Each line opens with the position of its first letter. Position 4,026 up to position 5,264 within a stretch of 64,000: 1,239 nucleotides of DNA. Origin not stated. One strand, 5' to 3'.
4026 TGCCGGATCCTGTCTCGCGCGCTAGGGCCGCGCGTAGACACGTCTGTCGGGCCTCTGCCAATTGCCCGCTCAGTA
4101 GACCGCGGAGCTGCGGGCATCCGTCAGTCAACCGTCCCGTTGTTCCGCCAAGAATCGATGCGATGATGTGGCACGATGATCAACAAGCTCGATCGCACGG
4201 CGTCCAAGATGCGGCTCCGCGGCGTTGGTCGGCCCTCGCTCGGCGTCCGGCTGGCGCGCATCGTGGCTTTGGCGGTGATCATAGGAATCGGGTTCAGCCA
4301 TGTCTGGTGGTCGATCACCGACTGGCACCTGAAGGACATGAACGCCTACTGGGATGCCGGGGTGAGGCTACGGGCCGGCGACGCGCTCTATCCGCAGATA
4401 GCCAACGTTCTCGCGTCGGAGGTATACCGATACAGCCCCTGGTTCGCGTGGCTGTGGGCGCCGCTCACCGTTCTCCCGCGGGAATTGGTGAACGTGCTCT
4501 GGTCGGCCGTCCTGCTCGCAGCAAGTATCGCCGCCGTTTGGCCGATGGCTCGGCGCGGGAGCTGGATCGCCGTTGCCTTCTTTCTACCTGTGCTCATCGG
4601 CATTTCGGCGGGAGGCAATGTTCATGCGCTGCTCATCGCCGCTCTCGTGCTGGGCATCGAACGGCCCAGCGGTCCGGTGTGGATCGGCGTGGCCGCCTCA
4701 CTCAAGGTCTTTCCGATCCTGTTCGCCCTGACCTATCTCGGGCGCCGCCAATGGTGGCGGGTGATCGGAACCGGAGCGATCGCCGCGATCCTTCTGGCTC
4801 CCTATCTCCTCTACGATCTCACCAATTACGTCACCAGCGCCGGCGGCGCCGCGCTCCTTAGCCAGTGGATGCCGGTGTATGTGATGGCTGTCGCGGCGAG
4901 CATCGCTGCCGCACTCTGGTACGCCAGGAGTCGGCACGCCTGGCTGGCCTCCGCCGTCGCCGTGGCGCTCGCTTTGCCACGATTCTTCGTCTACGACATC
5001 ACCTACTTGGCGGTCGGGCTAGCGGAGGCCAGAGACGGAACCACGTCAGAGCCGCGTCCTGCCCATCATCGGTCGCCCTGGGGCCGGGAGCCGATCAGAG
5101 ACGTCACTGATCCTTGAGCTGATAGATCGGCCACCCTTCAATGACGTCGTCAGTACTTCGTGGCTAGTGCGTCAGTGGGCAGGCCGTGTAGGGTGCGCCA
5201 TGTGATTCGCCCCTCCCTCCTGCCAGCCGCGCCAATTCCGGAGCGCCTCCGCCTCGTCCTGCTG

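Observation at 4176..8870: Tandem array of four GT87/DUF2029 membrane glycosyltransferase paralogs plus a fifth at 26.3 kb, with pseudogene debris between them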

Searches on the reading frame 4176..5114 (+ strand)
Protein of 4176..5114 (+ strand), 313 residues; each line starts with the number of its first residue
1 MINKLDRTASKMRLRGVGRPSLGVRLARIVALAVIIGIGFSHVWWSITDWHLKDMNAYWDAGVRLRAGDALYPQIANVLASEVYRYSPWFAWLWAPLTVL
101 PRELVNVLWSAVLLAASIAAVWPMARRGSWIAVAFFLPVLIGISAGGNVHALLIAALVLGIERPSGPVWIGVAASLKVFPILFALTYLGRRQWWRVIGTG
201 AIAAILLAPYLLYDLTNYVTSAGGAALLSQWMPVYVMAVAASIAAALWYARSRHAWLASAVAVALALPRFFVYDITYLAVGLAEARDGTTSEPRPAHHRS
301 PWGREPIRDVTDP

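Call 4: search_protein_families(library=pfam, proteins=[window:4176-5114:+], max_evalue=0.1)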
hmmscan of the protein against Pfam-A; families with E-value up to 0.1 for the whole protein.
window:4176-5114:+ (313 aa): 1 family
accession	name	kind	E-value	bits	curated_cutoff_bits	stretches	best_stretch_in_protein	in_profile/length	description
PF09594.16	GT87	-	1.7e-10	41.5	25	1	84-267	1-206/237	Glycosyltransferase family 87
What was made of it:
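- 4176..5117 (+): c1: 313-aa short GT87-type GT-C glycosyltransferase (D54-x-x-x-Y58, Y84-R-Y86-S-P, G147-N148, K177). Pfam GT87 41.5 bits (call 4).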

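Call 8: search_protein_families(library=ncbifam, proteins=[window:4176-5114:+], max_evalue=0.1)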
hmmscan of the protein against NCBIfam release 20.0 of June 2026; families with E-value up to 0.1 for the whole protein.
window:4176-5114:+ (313 aa): 1 family
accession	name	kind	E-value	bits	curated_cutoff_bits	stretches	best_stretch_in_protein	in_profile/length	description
NF009915.0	PRK13375.1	equivalog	9.8e-06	24.4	413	1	24-200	31-224/425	mannosyltransferase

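Call 19: find_homologous_proteins(query=window:4176-5114:+)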
Query window:4176-5114:+ (313 aa): 513 proteins with E <= 0.001 among 8000 candidates; the best 120 are listed.
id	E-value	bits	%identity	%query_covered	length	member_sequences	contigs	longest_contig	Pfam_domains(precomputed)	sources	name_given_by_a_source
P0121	2.6e-199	679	100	100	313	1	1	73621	PF09594.17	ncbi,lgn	-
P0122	1.5e-137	476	78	90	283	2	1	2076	PF09594.17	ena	-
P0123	2.5e-137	476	79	89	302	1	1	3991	PF09594.17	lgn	-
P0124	6.5e-135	468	72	96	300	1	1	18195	-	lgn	-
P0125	3.1e-128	446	70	93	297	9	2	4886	PF09594.17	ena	-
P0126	5.7e-128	445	73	89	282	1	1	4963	PF09594.17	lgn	-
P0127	3.9e-127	442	71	92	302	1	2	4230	PF09594.17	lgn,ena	-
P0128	5.5e-127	442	72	92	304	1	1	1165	PF09594.17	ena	-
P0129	7.1e-126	438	69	95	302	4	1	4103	PF09594.17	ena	-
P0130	1.6e-125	437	72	90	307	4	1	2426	PF09594.17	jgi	jgi:hypothetical protein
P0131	3.2e-125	436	74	88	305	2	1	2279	PF09594.17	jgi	jgi:hypothetical protein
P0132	5.4e-125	435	73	88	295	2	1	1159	PF09594.17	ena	-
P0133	2.0e-124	433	76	89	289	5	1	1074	PF09594.17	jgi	jgi:hypothetical protein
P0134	4.8e-124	432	74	88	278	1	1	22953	PF09594.17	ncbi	ncbi:MAG: glycosyltransferase family 87 protein [Candidatus Limnocylindria bacterium]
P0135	5.1e-124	432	72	90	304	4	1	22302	PF09594.17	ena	-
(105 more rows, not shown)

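Call 20: find_encoding_contigs(protein=P0121, flank=10000, max_places=3)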
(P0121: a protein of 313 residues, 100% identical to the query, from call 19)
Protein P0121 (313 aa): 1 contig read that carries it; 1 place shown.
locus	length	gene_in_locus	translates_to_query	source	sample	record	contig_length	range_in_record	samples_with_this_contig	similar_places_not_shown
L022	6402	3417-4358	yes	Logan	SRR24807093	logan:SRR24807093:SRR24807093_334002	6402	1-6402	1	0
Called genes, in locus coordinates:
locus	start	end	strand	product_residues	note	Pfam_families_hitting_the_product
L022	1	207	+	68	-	?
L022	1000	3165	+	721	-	-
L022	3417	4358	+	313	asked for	PF09594:GT87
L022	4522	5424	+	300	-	-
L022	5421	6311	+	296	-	PF09594:GT87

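Call 23: search_solved_structures(query=A3, max_evalue=1, show_alignments=2)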
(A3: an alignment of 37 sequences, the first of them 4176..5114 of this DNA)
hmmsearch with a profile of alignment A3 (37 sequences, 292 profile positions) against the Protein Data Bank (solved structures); distinct sequences matched with E-value up to 1: 4.
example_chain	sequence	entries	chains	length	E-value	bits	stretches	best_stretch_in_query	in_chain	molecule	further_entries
23gx_B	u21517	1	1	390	1.3e-05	27.9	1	71-175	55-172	GPI mannosyltransferase 1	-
23gf_B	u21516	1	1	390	1.4e-05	27.7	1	71-175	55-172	GPI mannosyltransferase 1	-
9dm5_A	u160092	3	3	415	0.00023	23.8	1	44-195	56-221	Mannosyltransferase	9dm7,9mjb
9wno_A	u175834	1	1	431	0.00097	21.7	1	73-182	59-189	GPI mannosyltransferase 1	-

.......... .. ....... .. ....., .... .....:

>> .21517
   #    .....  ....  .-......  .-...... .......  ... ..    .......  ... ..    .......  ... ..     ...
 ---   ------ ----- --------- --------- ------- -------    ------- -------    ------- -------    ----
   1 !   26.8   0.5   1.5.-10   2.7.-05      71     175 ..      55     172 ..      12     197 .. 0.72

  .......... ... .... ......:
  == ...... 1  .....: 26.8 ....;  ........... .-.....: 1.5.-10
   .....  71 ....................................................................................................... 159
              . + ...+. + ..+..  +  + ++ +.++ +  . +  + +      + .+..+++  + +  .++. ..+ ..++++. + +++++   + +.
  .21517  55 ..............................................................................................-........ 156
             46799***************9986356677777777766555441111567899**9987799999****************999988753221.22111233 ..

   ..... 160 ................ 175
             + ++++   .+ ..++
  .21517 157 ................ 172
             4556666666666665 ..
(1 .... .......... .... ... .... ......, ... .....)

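Call 27: predict_structure(alignment_id=A3)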
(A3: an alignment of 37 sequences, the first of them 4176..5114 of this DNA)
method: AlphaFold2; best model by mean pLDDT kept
length: 313 residues; sequences in the alignment: 37
mean_pLDDT: 85.7   pTM: 0.82
mean pLDDT of the five models: 85.7, 85.4, 85.2, 84.6, 84.2
residues with pLDDT >= 90: 209; 70-90: 44; 50-70: 50; < 50: 10
segments of 3 or more residues with pLDDT < 50: 1-4
pLDDT, mean of each block of 10 residues (from residue 1): 50 64 92 92 93 92 93 70 73 96 97 98 94 95 95 97 97 94 98 98 92 77 71 93 97 95 90 91 66 55 61 51
secondary structure, 60 per line:
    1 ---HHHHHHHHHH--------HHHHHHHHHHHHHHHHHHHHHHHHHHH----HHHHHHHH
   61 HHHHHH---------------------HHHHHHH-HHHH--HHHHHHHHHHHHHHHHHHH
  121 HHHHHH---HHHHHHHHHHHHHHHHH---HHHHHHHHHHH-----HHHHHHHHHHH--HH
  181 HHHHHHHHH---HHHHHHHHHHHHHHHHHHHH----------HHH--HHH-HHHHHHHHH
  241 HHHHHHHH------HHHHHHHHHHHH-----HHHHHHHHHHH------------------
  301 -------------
elements in order: H4-13 H22-48 H53-66 H88-94 H96-99 H102-126 H130-146 H150-160 H166-176 H179-189 H193-212 H232-248 H255-266 H272-282

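Call 30: fold_search(model_id=the predicted structure, library=pdb)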
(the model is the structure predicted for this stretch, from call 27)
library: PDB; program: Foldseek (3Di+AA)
matches with E <= 10: 42; with E <= 0.001: 2
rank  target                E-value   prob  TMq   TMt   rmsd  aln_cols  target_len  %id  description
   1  9dm5                  6.5e-05  1.00  0.59  0.50   7.0       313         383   18  Product-Bound mannosyltransferase PimE (released 2025-06-25)
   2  9dm7_A                1.3e-04  1.00  0.59  0.51   5.6       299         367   18  mannosyltransferase PimE in complex with Fab_E6 (released 2025-06-25)
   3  9wno_A                2.4e-03  1.00  0.51  0.41   7.6       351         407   13  Cryo-EM structure of Candida glabrata GPI mannosyltransferase I bound to Dol-P-Man (released 2025-12-03)
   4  8imx_U                8.1e-03  1.00  0.46  0.37   7.9       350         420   12  Cryo-EM structure of GPI-T with a chimeric GPI-anchored protein (released 2023-08-16)
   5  7w72_U                8.5e-03  1.00  0.48  0.38   8.5       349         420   13  Structure of a human glycosylphosphatidylinositol (GPI) transamidase (released 2022-02-16)
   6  5doq_B                6.6e-01  0.16  0.19  0.18  19.9       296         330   12  The structure of bd oxidase from Geobacillus thermodenitrificans (released 2016-05-04)
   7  6snh_X                2.3e+00  0.57  0.46  0.33   7.9       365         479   14  Cryo-EM structure of yeast ALG6 in complex with 6AG9 Fab and Dol25-P-Glc (released 2020-03-11)
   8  9nfj                  2.5e+00  0.06  0.15  0.06  27.5       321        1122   11  Tuna P-glycoprotein Apo Conformation 2 (released 2025-06-04)
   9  9lga                  3.0e+00  0.02  0.11  0.04  26.2       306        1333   15  bovine ABCC1 bound to verapamil and GSH (released 2025-10-01)
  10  8e0g_A                4.1e+00  0.05  0.17  0.17  22.2       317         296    9  Re-refined model of active mu-opioid receptor (PDB 5c1m) as an adduct with BU72 (released 2023-10-18)
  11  8yuu_R                4.1e+00  0.03  0.15  0.16  21.2       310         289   14  Cryo-EM structure of the histamine-bound H3R-Gi complex (released 2024-06-05)
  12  7zdb_D                4.2e+00  0.04  0.17  0.11  24.8       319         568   14  IF(heme/bound) conformation of CydDC in ADP+Pi(CydC)/ATP(CydD) bound state (Dataset-2) (released 2023-04-19)
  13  8yn5_R                4.6e+00  0.03  0.15  0.16  21.7       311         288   13  Cryo-EM structure of histamine H3 receptor in complex with histamine and Gi (released 2024-10-09)
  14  9juo                  4.6e+00  0.03  0.15  0.06  24.6       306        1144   15  Structure of Arabidopsis thaliana ABCB1 with AMP-PNP bound in the inward-facing conformation under IAA condition (released 2025-03-05)
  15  8yr4_A                4.6e+00  0.02  0.10  0.07  26.1       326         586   13  Cryo-EM structure of the human ABCB6 in complex with Cd(II):Phytochelatin 2 (released 2024-06-19)
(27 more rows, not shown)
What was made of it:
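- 4176..5117 (+): AlphaFold pLDDT 85.7, best PDB match PimE 9dm5 (E 6.5e-5, TM 0.59) (calls 27, 30).
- Closest known: GPI mannosyltransferase I. Same: It is the third-best fold match for c1 (call 30).
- PIG-U is among the structural matches of c1 (call 30).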

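Call 34: search_solved_structures(query=A3, max_evalue=0.001, show_alignments=4)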
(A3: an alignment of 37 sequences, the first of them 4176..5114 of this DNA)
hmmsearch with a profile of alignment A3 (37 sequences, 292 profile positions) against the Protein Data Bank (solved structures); distinct sequences matched with E-value up to 0.001: 4.
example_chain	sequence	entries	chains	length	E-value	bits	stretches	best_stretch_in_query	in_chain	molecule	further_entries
23gx_B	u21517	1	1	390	1.3e-05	27.9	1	71-175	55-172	GPI mannosyltransferase 1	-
23gf_B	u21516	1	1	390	1.4e-05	27.7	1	71-175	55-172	GPI mannosyltransferase 1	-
9dm5_A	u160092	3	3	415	0.00023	23.8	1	44-195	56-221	Mannosyltransferase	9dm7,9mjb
9wno_A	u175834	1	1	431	0.00097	21.7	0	73-182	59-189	GPI mannosyltransferase 1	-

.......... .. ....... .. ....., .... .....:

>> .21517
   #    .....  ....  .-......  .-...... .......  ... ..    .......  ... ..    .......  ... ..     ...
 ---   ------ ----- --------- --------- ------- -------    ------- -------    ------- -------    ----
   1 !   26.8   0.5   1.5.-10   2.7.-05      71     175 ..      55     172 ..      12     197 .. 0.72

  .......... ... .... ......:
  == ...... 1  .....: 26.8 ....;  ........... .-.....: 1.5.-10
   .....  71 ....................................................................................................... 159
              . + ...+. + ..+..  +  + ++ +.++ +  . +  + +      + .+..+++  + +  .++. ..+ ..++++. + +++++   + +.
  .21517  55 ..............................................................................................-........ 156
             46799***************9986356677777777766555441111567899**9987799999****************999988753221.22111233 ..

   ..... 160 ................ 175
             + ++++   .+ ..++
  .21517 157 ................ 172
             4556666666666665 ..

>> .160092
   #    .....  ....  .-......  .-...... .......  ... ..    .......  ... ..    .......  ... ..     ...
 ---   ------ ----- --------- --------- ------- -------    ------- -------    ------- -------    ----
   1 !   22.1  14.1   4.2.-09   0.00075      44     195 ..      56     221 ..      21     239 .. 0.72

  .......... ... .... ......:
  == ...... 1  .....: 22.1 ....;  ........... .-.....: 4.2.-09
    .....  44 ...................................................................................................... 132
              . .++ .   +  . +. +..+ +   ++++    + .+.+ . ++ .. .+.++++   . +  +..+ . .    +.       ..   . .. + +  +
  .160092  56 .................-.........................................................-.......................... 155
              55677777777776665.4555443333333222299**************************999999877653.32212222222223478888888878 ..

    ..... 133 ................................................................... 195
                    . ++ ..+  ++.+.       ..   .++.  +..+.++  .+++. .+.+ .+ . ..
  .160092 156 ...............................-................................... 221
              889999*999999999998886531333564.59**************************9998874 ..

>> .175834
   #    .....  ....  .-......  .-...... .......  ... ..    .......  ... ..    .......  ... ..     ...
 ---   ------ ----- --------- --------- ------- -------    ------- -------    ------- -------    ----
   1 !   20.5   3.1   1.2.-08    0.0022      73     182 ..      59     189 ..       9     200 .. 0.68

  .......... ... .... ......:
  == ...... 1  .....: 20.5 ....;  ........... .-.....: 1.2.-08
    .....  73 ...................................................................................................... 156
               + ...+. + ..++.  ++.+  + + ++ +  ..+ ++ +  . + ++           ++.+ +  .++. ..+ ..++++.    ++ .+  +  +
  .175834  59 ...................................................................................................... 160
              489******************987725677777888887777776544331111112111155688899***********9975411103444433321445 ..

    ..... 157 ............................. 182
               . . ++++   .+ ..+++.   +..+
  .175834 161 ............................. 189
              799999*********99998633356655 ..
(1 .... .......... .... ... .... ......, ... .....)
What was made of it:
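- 4176..5117 (+): Profile alignment to PimE places D54/Y58/Y86/N148/K177 on D58/Y62/Y92/Q163/K195 (call 34).
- On GT87 / PimE-like GT-C: The HMM alignment to 9dm5 places c1 D54/Y58 on D58/Y62 (call 34). K177 of c1 aligns with K195 (call 34).
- Closest known: GPI mannosyltransferase I. Same: This is the best sequence-profile hit in the PDB (E 1.3e-5), covering the YRY(T/S)P, GN and K-x-(F/Y)-P motifs (calls 23, 34).
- It aligns D54/Y58/Y86/N148/K177 with PimE D58/Y62/Y92/Q163/K195 (calls 23, 34).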
